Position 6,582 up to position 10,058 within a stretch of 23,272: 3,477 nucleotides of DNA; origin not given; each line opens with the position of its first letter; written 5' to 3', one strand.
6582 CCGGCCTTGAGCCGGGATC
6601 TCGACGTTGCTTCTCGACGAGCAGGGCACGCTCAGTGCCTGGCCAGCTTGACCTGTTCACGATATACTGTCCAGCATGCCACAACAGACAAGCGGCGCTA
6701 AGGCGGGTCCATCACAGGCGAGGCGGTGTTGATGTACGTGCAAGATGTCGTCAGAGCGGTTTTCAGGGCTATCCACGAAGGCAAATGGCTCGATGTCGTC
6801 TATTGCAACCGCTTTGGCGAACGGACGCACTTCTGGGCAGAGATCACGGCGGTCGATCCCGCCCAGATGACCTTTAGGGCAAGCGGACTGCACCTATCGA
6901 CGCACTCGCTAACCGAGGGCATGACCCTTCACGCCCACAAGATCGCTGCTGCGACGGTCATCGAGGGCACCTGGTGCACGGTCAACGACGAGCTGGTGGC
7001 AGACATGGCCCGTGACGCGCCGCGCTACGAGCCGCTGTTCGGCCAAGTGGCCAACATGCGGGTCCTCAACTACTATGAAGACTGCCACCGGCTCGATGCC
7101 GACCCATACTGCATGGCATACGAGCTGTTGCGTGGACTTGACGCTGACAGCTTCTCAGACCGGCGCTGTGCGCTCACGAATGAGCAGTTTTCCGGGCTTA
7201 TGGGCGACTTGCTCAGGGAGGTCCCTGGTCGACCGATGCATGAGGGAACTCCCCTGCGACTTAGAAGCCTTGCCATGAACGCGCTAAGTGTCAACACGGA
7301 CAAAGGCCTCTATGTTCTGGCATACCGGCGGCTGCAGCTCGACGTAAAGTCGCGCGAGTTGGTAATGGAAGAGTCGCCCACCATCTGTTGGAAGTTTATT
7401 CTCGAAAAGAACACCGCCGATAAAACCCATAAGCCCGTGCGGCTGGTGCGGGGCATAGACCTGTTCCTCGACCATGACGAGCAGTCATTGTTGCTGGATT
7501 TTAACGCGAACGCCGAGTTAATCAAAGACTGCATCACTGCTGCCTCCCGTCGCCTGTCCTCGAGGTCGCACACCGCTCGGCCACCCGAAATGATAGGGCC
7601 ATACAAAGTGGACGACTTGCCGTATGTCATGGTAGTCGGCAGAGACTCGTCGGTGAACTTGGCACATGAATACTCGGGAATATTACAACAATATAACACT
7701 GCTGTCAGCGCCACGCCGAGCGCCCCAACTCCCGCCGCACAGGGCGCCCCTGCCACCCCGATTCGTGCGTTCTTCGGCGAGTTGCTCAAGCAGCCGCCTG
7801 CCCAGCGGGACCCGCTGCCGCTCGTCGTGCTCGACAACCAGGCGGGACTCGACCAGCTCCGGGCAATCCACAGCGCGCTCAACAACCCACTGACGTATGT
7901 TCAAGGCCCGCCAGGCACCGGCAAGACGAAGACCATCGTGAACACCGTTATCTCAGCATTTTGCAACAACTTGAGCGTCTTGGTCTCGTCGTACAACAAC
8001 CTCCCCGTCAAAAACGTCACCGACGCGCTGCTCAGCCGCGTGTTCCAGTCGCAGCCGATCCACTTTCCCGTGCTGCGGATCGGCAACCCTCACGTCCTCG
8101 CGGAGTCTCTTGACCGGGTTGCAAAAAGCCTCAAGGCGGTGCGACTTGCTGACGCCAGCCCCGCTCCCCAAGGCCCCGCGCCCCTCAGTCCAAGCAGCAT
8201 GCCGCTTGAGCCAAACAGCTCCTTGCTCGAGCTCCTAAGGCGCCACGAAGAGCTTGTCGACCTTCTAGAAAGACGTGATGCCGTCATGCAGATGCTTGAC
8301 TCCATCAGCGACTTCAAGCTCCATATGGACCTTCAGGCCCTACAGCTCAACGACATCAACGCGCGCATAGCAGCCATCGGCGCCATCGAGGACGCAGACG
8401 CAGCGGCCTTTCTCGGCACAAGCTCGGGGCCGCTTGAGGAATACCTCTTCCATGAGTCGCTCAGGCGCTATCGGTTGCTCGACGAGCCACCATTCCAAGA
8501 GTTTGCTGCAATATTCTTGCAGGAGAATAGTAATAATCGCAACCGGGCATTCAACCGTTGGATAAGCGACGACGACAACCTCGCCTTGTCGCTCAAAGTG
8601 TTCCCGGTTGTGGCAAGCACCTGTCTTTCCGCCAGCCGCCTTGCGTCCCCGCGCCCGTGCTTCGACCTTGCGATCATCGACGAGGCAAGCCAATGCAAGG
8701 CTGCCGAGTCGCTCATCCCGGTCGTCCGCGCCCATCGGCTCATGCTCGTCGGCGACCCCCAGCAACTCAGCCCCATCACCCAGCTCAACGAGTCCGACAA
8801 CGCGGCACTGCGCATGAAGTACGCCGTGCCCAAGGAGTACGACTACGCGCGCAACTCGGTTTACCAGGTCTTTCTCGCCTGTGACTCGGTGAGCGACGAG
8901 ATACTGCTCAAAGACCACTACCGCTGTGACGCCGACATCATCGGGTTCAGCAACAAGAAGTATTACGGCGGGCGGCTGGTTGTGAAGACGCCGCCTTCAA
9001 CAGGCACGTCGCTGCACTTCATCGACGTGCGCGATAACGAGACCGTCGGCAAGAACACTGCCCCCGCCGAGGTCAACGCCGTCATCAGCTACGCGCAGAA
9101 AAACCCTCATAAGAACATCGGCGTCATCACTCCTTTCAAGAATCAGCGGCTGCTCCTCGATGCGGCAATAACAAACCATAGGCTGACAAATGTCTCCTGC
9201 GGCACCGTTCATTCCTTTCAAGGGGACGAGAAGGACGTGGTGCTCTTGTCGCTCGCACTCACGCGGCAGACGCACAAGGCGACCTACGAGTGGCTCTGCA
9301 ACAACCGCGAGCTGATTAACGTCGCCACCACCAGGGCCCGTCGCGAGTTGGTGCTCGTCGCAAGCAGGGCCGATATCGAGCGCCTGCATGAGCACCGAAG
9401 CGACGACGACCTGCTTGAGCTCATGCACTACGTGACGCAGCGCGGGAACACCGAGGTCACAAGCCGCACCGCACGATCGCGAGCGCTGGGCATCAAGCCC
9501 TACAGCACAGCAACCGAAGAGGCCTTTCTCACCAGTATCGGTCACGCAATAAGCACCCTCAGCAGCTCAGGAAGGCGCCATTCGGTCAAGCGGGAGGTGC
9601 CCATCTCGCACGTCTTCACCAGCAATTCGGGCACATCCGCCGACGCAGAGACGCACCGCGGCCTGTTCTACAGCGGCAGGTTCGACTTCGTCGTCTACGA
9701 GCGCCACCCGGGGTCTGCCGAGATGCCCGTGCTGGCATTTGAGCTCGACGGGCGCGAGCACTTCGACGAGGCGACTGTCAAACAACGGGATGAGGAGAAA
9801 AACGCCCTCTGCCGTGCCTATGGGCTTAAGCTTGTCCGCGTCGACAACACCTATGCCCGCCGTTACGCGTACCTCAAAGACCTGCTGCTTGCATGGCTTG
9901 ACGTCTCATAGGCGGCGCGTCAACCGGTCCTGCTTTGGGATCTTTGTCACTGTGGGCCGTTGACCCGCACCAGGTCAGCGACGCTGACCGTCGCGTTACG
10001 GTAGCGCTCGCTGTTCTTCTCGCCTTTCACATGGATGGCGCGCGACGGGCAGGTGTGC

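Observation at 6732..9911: Orphan 1060-aa protein fusing an unknown N-terminal domain, an Upf1-like SF1B helicase and a C-terminal DUF2726 nuclease fold: candidate single-gene defence system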

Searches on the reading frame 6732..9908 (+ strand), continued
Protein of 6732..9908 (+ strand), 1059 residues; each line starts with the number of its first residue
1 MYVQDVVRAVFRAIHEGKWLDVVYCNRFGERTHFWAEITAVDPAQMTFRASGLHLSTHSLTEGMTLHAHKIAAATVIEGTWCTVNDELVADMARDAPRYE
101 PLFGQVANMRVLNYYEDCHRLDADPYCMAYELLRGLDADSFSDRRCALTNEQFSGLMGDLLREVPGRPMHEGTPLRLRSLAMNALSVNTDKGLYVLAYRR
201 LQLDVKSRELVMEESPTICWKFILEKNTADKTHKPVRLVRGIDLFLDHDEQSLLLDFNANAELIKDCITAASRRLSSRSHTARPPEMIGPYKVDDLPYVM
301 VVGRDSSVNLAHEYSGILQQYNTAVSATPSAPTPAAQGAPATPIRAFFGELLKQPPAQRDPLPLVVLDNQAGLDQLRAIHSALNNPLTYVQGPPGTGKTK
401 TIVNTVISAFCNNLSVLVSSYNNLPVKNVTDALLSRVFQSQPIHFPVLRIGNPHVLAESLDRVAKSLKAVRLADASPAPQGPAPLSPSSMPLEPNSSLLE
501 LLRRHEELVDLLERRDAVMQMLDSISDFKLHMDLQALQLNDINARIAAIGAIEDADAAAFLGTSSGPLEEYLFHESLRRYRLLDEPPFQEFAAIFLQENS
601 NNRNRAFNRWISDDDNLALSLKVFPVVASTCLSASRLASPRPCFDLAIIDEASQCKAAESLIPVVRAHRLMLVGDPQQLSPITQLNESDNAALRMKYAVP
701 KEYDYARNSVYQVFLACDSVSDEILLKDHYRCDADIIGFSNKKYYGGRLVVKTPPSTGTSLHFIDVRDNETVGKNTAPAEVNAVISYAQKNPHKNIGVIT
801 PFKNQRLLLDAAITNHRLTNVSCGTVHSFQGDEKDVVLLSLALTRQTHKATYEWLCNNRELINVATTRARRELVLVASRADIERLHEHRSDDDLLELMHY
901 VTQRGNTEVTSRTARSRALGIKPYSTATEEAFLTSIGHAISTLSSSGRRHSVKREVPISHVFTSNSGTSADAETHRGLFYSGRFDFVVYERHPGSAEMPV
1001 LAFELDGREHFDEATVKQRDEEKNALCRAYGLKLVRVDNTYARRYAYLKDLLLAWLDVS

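Call 81: search_protein_families(library=phrogs, proteins=[L081:680-1522:+, L081:1903-2925:+, L081:3344-3877:+, L081:3998-5110:+, L081:5123-5506:+, L081:6180-6704:+, L081:6704-7630:+, L081:7894-8322:+, L081:8322-9365:+, L081:9365-9808:+], max_evalue=0.00001)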
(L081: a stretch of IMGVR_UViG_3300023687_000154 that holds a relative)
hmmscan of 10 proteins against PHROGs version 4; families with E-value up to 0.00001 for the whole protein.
L081:680-1522:+ (281 aa): 1 family
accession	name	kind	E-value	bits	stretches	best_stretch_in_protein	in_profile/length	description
phrog_16951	-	unknown function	6.3e-82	276.2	1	14-269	14-297/312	-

L081:1903-2925:+ (341 aa): 5 families
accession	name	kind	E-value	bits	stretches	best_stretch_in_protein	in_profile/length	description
phrog_3922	-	head and packaging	1.8e-102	344.3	1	3-340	9-358/362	major head protein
phrog_5383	-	unknown function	1.4e-10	41.6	1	40-333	52-350/505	-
phrog_1650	-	head and packaging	2.1e-10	41.4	1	71-294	20-250/300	major head protein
phrog_544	-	head and packaging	1.9e-06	28.5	1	120-314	57-246/282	major head protein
phrog_133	-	head and packaging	6.1e-06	26.1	1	101-196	410-502/668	head maturation protease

L081:3344-3877:+ (178 aa): 0 families

L081:3998-5110:+ (371 aa): 2 families
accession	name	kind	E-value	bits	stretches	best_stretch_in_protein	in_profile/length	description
phrog_279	-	tail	1.8e-24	87.3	1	123-367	229-480/489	tail sheath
phrog_165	-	tail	1.9e-23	83.8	1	126-337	226-443/493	tail sheath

L081:5123-5506:+ (128 aa): 1 family
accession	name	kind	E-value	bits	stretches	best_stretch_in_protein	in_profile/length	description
phrog_27038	-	unknown function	1e-46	159.1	1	4-125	5-126/129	-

L081:6180-6704:+ (175 aa): 6 families
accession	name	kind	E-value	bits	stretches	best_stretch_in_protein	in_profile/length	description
phrog_380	-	lysis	5.9e-09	36.4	1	130-174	185-234/309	endolysin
phrog_184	-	tail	3.4e-08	34.1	1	39-114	45-122/411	baseplate hub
phrog_4602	-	other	1.9e-07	32.2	1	127-174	33-79/220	transglycosylase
phrog_28394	-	unknown function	6.3e-07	29.8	1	120-172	58-109/303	-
phrog_291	-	lysis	1.7e-06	28.1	1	101-173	412-473/509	endolysin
phrog_16855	-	tail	3.9e-06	27.9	1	25-114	29-121/158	Gpu-like tail protein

L081:6704-7630:+ (309 aa): 1 family
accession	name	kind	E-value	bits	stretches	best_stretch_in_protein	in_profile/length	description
phrog_177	-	tail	1.8e-18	67.8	1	29-171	103-250/623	baseplate hub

L081:7894-8322:+ (143 aa): 0 families

L081:8322-9365:+ (348 aa): 4 families
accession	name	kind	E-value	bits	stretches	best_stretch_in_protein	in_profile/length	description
phrog_6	-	tail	1.6e-58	199.7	1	2-347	70-406/548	baseplate wedge subunit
phrog_1608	-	tail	1.8e-16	61.2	1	168-345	2-189/192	tail protein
phrog_2103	-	tail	5.2e-13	49.8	1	26-148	31-147/162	baseplate protein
phrog_21670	-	unknown function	8.9e-06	26.4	0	61-136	70-145/152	-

L081:9365-9808:+ (148 aa): 0 families

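Call 91: list_cluster_members(proteins=[P0001, P0017, P0053])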
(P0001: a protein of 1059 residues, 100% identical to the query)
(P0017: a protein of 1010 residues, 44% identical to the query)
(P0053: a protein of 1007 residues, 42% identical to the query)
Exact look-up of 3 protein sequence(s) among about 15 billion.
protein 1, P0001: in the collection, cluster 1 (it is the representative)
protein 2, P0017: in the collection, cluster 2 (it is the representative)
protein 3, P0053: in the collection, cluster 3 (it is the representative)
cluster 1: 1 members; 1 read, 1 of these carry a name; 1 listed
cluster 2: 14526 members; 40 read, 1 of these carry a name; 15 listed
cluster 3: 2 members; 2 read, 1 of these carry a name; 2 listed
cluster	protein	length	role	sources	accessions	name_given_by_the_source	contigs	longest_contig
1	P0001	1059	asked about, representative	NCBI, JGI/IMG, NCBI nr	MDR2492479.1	MAG: AAA family ATPase [Coriobacteriales bacterium] | hypothetical protein | AAA family ATPase [Coriobacteriales bacterium]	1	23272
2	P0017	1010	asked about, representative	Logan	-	-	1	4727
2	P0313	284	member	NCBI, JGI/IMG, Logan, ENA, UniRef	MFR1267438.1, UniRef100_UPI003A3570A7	MAG: helix-turn-helix transcriptional regulator [Gemmiger formicilis] | helix-turn-helix transcriptional regulator n=1 Tax=Gemmiger formicilis TaxID=745368 ...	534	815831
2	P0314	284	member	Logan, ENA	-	-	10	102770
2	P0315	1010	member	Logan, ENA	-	-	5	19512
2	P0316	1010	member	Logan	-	-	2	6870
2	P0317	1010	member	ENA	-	-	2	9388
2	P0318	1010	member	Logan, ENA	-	-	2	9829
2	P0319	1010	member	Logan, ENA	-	-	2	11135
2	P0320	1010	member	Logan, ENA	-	-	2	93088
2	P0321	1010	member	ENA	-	-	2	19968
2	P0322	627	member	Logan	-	-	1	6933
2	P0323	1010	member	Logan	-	-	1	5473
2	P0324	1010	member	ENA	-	-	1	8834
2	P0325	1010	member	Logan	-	-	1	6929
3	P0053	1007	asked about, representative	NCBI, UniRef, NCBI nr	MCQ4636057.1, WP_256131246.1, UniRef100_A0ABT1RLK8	AAA domain-containing protein [Anaerovorax odorimutans] | AAA domain-containing protein n=1 Tax=Anaerovorax odorimutans TaxID=109327 ...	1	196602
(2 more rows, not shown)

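Call 93: find_encoding_contigs(protein=P0313, flank=6000, max_places=3)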
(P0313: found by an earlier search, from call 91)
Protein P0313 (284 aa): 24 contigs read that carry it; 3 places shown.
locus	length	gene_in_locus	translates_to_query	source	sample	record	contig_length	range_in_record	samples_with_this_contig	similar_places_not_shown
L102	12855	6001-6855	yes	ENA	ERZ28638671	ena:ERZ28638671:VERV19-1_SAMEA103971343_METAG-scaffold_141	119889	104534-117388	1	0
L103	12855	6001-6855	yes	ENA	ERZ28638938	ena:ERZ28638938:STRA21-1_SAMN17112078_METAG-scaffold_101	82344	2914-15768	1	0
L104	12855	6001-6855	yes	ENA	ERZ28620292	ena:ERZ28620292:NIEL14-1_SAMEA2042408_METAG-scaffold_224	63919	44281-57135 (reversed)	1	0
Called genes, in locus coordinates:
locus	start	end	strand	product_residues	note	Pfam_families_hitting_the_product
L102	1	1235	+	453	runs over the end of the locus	PF01547:SBP_bac_1, PF13416:SBP_bac_8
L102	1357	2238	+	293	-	PF00528:BPD_transp_1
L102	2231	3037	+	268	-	PF00528:BPD_transp_1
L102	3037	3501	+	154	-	-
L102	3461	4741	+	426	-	PF22842:Pel9A-like_beta_helix (faint)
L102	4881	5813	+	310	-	PF00294:PfkB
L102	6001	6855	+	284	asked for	PF00165:HTH_AraC (faint), PF12833:HTH_18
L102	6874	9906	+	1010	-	PF01443:Viral_helicase1 (faint), PF13086:AAA_11, PF13245:AAA_19, PF13604:AAA_30 (faint), PF13087:AAA_12, PF10881:DUF2726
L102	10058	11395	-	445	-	PF00209:SNF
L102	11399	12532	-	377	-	PF00149:Metallophos, PF12850:Metallophos_2 (weak)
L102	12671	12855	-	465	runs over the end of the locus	PF14691:Fer4_20, PF02826:2-Hacid_dh_C (faint), PF13738:Pyr_redox_3 (faint), PF07992:Pyr_redox_2, PF13450:NAD_binding_8 (weak), PF00070:Pyr_redox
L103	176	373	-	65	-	PF12645:HTH_16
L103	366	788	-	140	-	PF08281:Sigma70_r4_2 (weak)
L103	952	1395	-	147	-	PF13560:HTH_31, PF01381:HTH_3, PF12844:HTH_19, PF13443:HTH_26, PF12674:Zn_ribbon_2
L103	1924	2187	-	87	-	PF00589:Phage_integrase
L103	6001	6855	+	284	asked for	PF00165:HTH_AraC (faint), PF12833:HTH_18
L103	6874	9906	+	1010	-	PF01443:Viral_helicase1 (faint), PF13086:AAA_11, PF13245:AAA_19, PF13604:AAA_30 (faint), PF13087:AAA_12, PF10881:DUF2726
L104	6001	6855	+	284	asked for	PF00165:HTH_AraC (faint), PF12833:HTH_18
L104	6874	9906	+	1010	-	PF01443:Viral_helicase1 (faint), PF13086:AAA_11, PF13245:AAA_19, PF13604:AAA_30 (faint), PF13087:AAA_12, PF10881:DUF2726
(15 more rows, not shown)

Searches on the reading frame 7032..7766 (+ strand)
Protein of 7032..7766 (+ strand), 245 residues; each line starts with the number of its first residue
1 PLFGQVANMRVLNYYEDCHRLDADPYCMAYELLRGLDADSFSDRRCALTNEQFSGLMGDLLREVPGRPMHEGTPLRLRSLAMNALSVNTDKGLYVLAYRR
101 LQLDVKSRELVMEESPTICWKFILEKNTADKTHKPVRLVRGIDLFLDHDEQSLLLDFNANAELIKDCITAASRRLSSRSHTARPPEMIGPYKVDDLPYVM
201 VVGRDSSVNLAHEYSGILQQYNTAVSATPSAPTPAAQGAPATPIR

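Call 45: predict_structure(alignment_id=A4)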
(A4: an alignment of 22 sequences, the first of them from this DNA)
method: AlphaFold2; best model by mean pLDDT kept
length: 245 residues; sequences in the alignment: 22
mean_pLDDT: 74.4   pTM: 0.67
mean pLDDT of the five models: 74.4, 74.1, 74.0, 72.3, 70.8
residues with pLDDT >= 90: 85; 70-90: 56; 50-70: 57; < 50: 47
segments of 3 or more residues with pLDDT < 50: 1-10, 17-31, 65-67, 229-245
pLDDT, mean of each block of 10 residues (from residue 1): 44 50 43 70 94 85 56 73 93 91 93 94 75 77 93 96 96 79 62 91 71 68 59 47 45
secondary structure, 60 per line:
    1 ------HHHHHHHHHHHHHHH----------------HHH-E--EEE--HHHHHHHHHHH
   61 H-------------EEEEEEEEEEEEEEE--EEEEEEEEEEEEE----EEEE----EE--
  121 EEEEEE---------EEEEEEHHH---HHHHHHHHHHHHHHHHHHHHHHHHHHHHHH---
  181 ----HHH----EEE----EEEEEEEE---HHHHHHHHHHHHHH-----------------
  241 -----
elements in order: H7-21 E45-47 H50-61 E75-89 E92-104 E109-112 E121-126 E136-141 H148-177 E192-194 E199-206 H210-223

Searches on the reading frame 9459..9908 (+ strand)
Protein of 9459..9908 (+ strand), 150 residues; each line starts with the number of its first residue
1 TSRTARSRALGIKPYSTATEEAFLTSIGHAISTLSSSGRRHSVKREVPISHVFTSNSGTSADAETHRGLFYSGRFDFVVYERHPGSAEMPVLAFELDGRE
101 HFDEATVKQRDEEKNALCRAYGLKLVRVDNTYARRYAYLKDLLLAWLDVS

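Call 58: search_solved_structures(query=A5, max_evalue=10, show_alignments=3)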
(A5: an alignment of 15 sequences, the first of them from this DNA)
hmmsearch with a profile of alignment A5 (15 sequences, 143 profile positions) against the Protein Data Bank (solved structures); distinct sequences matched with E-value up to 10: 1.
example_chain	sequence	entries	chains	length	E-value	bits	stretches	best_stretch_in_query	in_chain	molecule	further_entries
3nz3_A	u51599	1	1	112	0.41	13.6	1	16-81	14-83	Putative uncharacterized protein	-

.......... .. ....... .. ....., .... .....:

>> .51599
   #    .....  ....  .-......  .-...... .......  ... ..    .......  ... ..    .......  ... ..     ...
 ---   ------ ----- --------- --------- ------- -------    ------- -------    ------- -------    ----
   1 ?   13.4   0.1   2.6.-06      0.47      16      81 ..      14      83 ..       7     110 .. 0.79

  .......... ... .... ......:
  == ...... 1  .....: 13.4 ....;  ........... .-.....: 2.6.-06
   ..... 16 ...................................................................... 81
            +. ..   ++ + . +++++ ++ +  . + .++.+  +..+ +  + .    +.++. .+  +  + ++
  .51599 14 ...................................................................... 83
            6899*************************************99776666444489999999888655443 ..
